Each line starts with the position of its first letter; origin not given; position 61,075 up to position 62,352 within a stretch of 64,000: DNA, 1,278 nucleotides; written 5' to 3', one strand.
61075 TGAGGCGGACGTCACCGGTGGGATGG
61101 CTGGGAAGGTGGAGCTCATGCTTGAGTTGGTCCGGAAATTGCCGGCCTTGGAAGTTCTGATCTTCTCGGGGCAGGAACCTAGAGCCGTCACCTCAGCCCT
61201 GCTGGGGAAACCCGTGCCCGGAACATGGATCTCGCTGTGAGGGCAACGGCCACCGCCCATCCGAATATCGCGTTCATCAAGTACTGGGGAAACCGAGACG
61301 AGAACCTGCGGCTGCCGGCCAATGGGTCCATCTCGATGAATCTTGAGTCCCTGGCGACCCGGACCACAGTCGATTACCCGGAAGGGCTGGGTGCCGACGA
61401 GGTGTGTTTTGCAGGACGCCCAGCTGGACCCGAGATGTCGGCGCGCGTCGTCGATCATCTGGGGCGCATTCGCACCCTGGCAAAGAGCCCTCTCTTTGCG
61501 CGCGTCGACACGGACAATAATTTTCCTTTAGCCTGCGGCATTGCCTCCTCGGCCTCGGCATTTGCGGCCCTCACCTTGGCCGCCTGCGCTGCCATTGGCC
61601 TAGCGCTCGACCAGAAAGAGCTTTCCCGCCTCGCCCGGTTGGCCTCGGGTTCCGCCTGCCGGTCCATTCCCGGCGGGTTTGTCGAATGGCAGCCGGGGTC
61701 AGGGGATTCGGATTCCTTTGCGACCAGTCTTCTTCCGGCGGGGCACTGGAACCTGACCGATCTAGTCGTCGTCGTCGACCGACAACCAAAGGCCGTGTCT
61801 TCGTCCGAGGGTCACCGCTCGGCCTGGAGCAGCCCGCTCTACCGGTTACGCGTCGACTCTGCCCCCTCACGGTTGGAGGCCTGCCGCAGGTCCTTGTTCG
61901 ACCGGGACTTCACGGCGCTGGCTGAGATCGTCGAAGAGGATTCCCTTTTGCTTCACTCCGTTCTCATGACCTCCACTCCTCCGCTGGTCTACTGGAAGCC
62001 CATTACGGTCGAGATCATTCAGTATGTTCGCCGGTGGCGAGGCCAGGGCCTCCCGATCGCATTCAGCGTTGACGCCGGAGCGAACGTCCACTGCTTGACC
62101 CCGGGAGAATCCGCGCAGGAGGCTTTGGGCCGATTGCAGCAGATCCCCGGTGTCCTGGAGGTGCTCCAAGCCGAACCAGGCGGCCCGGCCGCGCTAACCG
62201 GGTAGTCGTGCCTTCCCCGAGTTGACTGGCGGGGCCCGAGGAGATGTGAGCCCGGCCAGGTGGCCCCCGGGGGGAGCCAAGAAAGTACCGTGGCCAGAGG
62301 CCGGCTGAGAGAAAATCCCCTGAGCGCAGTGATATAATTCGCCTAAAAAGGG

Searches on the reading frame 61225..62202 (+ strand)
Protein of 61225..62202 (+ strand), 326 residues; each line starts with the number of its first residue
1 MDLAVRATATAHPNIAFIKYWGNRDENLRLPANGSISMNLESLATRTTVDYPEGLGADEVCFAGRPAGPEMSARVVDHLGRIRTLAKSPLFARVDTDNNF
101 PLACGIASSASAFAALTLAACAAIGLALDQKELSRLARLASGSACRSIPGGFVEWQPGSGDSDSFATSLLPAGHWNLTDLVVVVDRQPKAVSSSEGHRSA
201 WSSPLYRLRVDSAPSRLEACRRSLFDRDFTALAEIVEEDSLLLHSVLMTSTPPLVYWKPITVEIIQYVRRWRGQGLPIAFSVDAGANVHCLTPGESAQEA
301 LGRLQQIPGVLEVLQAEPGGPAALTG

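Call 77: find_encoding_contigs(protein=window:61225-62202:+, flank=10000, max_places=1)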
Protein window:61225-62202:+ (326 aa): 8 contigs read that carry it; 1 place shown.
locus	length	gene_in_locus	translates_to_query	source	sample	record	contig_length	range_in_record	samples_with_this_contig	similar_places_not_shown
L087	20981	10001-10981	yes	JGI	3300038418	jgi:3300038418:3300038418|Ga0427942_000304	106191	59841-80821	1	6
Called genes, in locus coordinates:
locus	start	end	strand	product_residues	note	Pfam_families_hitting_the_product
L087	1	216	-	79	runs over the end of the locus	-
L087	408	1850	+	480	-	PF08245:Mur_ligase_M, PF27239:FOL3_C, PF02875:Mur_ligase_C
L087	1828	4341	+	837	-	PF02190:LON_substr_bdg, PF00004:AAA, PF07728:AAA_5, PF22667:Lon_lid, PF05362:Lon_C, PF13541:ChlI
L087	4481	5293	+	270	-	PF00106:adh_short, PF08659:KR, PF13561:adh_short_C2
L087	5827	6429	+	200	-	PF00440:TetR_N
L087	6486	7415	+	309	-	PF00005:ABC_tran, PF13304:AAA_21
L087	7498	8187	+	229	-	PF10920:DUF2705, PF12730:ABC2_membrane_4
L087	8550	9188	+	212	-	PF00485:PRK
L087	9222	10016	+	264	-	PF00696:AA_kinase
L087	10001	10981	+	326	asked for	PF22700:MVD-like_N, PF00288:GHMP_kinases_N, PF18376:MDD_C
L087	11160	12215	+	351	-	PF02163:Peptidase_M50, PF13180:PDZ_2, PF17820:PDZ_6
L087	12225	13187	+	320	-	PF13513:HEAT_EZ (faint), PF02985:HEAT (faint), PF13646:HEAT_2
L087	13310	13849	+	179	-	PF13482:RNase_H_2, PF10108:DNA_pol_B_exo2 (weak)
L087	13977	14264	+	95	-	PF00708:Acylphosphatase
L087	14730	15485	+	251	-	PF00075:RNase_H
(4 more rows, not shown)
